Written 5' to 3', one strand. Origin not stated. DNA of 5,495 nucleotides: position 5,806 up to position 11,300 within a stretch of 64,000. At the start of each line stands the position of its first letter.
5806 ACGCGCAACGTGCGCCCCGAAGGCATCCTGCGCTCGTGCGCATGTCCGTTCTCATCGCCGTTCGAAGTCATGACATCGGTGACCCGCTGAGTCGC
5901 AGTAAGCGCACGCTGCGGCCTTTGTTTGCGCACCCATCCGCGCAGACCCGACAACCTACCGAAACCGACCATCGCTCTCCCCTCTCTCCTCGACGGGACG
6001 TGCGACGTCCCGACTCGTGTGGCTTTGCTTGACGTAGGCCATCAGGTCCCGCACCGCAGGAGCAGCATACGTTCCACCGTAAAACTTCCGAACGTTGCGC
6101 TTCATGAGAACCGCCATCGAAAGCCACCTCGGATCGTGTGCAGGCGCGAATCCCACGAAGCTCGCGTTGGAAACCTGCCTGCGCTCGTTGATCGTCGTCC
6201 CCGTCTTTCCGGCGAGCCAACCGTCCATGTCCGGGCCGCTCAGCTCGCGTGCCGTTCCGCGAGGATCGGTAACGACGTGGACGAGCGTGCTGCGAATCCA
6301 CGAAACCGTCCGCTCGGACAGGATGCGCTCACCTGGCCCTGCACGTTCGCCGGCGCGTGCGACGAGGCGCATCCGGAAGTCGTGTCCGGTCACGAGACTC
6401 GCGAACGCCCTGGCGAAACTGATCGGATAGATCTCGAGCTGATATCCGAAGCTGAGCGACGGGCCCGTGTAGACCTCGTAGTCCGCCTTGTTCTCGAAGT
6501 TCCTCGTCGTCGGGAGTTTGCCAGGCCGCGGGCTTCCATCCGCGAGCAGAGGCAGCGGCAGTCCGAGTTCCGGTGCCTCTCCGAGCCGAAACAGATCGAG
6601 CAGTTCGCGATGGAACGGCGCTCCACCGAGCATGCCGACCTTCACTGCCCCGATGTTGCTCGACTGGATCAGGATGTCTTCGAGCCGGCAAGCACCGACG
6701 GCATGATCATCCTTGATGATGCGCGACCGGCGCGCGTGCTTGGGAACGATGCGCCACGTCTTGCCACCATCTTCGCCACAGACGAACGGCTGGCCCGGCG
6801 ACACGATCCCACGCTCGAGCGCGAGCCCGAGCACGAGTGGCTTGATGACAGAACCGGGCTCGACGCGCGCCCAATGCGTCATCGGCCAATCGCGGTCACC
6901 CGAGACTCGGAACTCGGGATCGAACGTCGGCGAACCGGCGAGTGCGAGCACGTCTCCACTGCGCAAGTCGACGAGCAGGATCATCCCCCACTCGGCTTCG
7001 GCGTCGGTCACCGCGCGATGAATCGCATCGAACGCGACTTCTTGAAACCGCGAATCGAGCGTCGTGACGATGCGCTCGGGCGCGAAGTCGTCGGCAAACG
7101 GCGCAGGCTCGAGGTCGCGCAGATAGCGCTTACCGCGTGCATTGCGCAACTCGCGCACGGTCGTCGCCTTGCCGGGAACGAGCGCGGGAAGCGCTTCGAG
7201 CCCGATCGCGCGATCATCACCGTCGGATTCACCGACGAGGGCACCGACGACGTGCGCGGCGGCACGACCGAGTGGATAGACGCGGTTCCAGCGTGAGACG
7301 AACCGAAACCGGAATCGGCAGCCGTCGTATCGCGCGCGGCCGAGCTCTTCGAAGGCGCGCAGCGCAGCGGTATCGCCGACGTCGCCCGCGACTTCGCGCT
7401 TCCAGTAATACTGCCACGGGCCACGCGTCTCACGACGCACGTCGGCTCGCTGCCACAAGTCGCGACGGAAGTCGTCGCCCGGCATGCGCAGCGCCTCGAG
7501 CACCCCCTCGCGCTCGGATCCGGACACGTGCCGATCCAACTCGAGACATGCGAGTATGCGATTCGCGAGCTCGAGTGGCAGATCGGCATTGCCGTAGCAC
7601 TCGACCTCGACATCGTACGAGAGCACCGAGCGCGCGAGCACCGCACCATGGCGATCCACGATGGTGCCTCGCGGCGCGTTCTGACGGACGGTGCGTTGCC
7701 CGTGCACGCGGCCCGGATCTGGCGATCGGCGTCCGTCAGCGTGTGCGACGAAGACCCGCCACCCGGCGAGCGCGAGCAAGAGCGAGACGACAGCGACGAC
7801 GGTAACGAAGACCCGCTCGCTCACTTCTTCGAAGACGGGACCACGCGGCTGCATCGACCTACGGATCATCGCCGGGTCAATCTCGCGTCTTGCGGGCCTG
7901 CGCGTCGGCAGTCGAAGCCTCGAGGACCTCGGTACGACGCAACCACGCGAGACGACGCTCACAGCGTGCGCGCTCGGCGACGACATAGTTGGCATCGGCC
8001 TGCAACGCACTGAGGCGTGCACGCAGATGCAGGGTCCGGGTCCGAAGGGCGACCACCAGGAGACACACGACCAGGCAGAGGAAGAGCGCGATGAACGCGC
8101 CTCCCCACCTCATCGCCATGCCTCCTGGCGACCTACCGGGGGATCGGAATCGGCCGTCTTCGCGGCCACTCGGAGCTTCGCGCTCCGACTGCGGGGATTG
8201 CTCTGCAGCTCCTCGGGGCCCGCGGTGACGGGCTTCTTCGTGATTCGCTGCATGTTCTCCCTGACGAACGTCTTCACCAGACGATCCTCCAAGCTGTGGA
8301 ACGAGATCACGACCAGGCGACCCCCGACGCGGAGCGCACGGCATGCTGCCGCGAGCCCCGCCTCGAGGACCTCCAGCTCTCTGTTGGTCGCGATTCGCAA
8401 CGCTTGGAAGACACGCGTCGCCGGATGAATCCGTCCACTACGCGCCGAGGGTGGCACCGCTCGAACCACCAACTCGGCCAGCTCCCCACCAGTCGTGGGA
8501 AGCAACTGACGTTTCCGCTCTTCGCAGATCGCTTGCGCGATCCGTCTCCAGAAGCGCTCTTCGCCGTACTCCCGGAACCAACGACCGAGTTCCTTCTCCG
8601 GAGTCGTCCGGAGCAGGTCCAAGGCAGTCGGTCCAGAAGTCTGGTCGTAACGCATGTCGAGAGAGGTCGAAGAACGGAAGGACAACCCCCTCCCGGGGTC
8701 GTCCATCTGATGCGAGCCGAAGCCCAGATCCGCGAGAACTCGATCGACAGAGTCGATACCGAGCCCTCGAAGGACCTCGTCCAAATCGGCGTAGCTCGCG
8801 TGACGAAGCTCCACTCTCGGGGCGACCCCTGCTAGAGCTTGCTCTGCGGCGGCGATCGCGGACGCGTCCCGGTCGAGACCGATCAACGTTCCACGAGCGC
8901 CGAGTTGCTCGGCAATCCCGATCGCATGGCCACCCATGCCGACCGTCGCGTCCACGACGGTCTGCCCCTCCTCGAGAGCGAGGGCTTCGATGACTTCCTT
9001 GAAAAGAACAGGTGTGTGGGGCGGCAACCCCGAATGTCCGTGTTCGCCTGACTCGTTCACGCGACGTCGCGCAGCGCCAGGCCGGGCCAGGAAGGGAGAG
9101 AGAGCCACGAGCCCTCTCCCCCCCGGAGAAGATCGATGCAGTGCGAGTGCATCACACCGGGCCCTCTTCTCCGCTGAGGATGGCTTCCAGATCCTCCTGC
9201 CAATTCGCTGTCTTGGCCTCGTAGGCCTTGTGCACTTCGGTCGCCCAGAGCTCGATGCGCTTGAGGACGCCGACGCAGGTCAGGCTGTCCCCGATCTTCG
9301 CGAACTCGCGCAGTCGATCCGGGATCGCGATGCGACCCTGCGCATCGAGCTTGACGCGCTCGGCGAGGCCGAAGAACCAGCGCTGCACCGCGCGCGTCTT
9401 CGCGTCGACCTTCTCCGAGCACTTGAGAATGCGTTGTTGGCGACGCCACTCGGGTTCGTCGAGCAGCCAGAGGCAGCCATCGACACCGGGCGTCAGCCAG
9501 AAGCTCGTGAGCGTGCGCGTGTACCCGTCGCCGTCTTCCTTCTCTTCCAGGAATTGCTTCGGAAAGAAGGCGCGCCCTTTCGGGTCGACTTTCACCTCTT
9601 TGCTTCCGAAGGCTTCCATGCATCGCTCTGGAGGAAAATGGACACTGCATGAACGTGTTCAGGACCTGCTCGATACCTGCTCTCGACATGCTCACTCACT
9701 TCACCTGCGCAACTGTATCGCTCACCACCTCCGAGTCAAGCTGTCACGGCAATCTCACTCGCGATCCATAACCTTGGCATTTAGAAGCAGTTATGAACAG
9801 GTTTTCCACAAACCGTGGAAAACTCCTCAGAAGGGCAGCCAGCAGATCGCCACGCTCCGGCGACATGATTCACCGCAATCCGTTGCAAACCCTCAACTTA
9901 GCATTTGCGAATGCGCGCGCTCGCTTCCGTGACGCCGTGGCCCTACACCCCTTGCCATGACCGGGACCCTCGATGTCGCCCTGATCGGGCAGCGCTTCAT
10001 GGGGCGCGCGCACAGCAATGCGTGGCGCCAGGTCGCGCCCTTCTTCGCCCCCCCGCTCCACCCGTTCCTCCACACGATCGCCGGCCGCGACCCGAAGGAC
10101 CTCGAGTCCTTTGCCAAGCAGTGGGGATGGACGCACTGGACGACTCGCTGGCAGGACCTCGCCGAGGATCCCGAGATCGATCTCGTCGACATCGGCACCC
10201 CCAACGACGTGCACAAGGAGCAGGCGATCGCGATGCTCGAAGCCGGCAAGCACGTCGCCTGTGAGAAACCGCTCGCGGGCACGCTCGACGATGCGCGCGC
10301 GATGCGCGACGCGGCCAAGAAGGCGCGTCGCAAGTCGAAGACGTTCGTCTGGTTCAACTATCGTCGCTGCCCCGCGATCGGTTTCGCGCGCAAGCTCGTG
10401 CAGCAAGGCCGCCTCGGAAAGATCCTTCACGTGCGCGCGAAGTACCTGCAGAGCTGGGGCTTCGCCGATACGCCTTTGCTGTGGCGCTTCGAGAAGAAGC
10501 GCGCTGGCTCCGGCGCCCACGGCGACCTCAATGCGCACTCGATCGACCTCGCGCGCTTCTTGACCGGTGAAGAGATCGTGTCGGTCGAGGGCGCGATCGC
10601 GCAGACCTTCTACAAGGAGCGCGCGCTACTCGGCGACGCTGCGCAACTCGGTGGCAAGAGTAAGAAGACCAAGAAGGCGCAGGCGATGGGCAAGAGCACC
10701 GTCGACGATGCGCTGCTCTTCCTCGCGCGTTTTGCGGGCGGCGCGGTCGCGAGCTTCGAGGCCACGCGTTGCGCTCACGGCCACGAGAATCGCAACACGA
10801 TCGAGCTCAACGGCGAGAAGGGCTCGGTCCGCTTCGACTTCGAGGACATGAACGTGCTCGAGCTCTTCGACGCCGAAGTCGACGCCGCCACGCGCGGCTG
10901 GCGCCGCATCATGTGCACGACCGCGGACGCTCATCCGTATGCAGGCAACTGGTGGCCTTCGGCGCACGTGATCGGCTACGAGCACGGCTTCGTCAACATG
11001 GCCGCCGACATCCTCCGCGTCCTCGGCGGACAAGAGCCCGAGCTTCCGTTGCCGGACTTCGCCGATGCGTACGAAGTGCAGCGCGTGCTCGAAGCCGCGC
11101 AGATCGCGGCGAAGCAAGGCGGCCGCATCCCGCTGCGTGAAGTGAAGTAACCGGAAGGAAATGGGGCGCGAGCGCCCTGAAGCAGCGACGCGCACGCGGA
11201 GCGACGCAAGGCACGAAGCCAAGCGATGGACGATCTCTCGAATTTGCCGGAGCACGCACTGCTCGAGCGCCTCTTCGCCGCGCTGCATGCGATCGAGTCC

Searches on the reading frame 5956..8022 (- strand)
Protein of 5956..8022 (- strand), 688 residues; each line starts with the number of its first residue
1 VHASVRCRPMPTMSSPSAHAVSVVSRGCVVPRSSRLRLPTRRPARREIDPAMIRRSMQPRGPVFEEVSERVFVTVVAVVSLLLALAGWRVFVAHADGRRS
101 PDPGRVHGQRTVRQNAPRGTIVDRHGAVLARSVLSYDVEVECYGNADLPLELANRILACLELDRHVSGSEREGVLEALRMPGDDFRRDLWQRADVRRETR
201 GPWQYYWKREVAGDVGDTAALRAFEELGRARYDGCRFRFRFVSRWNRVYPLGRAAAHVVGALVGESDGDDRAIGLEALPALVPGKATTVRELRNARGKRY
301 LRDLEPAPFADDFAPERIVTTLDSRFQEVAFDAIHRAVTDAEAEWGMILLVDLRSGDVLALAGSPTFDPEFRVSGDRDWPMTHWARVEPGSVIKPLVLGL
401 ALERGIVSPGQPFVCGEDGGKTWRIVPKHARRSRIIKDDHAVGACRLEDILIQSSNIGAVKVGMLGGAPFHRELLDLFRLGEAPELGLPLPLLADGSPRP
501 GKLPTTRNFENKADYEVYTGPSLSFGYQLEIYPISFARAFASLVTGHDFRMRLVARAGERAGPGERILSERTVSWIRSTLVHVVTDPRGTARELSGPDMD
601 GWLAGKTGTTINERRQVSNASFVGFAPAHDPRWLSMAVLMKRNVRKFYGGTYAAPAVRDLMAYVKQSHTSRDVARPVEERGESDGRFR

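Call 18: search_protein_families(library=pfam, proteins=[window:5956-8022:-], max_evalue=0.0001)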
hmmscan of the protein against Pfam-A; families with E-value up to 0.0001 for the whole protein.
window:5956-8022:- (688 aa): 2 families
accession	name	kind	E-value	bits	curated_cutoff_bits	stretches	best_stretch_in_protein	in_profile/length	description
PF00905.27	Transpeptidase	-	3.7e-30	105.6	22.1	1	346-661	1-298/299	Penicillin binding protein transpeptidase domain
PF03717.20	PBP_dimer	-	2.1e-07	31.9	24.4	1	114-262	2-123/180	Penicillin-binding Protein dimerisation domain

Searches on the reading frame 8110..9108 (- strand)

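Call 18: search_protein_families(library=pfam, proteins=[window:8110-9108:-], max_evalue=0.0001)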
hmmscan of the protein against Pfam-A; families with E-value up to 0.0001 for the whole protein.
window:8110-9108:- (332 aa): 2 families
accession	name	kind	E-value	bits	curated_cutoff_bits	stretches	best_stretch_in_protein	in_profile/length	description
PF01795.25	Methyltransf_5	-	2.3e-93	313.5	27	1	30-317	3-308/309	MraW methylase family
PF13847.12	Methyltransf_31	-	1.2e-06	28.7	27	1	46-125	2-79/145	Methyltransferase domain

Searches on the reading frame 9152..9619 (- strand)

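Call 18: search_protein_families(library=pfam, proteins=[window:9152-9619:-], max_evalue=0.0001)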
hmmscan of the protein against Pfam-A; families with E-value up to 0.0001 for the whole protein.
window:9152-9619:- (155 aa): 1 family
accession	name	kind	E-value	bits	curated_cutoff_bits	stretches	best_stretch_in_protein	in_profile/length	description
PF02381.23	MraZ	-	1.3e-19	70.3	23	2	82-138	1-57/72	MraZ protein, putative antitoxin-like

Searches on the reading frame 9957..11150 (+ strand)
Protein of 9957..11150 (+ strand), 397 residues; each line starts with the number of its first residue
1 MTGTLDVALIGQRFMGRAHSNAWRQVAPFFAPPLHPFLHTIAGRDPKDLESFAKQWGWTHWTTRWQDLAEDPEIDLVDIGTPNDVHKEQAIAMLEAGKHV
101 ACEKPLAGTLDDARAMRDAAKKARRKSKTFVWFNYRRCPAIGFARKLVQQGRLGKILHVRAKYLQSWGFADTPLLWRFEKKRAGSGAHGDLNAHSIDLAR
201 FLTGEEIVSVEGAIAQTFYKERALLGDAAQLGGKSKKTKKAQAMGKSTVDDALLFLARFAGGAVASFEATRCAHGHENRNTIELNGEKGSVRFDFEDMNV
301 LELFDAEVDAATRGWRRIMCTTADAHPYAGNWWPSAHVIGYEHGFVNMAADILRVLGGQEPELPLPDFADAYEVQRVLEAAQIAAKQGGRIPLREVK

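Call 18: search_protein_families(library=pfam, proteins=[window:9957-11150:+], max_evalue=0.0001)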
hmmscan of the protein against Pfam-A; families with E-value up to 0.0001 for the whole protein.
window:9957-11150:+ (397 aa): 4 families
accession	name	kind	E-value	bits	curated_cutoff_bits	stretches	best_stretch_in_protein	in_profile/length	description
PF22725.1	GFO_IDH_MocA_C3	-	3.1e-29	101.9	27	1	144-292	4-124/124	GFO/IDH/MocA C-terminal domain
PF01408.29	GFO_IDH_MocA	-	6.7e-23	82.1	24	1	6-125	2-114/120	Oxidoreductase family, NAD-binding Rossmann fold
PF02894.22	GFO_IDH_MocA_C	-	3.7e-15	56.7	22.9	1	145-393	1-218/218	Oxidoreductase family, C-terminal alpha/beta domain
PF22685.1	Gal80p_C-like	-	2e-05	25.2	29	1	139-292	1-149/152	Gal80p, C-terminal domain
